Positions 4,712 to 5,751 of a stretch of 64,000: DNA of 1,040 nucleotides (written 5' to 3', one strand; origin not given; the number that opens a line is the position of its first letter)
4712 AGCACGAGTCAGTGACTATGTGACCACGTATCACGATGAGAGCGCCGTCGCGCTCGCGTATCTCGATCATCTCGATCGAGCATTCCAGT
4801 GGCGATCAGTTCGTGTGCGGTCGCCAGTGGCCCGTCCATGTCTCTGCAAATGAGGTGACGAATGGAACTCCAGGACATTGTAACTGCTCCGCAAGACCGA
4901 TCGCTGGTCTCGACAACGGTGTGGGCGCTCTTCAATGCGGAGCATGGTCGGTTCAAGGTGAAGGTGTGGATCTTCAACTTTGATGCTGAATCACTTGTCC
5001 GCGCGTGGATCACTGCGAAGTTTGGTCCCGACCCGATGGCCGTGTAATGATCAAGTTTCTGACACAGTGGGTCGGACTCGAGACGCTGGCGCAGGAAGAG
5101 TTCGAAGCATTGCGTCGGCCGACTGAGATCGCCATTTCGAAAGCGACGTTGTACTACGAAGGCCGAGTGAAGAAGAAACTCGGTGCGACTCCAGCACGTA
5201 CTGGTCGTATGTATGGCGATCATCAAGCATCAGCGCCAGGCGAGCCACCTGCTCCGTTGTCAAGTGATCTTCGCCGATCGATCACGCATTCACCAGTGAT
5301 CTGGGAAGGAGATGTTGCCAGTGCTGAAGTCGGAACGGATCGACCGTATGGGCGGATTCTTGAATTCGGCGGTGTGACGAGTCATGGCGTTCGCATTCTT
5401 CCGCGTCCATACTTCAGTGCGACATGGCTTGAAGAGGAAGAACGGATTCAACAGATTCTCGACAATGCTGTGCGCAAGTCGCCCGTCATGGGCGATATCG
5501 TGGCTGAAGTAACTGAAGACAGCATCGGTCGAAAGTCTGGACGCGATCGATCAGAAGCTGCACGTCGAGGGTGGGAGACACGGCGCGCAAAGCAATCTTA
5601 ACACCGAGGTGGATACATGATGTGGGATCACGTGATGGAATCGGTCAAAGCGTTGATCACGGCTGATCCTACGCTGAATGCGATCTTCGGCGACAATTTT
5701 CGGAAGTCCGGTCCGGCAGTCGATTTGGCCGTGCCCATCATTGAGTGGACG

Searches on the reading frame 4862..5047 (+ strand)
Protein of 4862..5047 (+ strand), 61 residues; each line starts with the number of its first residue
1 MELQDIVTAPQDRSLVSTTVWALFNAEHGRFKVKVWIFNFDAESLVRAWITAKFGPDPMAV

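Call 62: search_protein_families(library=phrogs, proteins=[window:4862-5047:+], max_evalue=0.001)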
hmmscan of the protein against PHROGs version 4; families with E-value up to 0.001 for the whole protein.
window:4862-5047:+ (61 aa): 0 families

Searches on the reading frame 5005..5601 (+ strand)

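Call 3: search_protein_families(library=pfam, proteins=[window:5005-5601:+], max_evalue=0.1)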
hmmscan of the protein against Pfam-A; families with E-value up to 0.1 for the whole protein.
window:5005-5601:+ (198 aa): 2 families
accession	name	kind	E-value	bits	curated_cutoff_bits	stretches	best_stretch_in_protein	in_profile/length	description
PF04883.17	HK97-gp10_like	-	0.00028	22.2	21.4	1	86-122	42-78/78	Bacteriophage HK97-gp10, putative tail-component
PF05069.18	Phage_tail_S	-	0.084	13.2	24.3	0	89-156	78-147/148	Phage virion morphogenesis family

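Call 4: search_protein_families(library=phrogs, proteins=[window:5005-5601:+], max_evalue=0.01)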
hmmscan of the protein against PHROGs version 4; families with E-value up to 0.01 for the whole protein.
window:5005-5601:+ (198 aa): 3 families
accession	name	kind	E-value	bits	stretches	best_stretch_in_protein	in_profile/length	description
phrog_26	-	connector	1.1e-07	32.6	1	78-157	152-227/321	tail completion or Neck1 protein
phrog_5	-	connector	1.6e-07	32.4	1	20-158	93-207/239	tail completion or Neck1 protein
phrog_222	-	connector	0.0082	16.8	0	115-175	156-214/276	tail completion or Neck1 protein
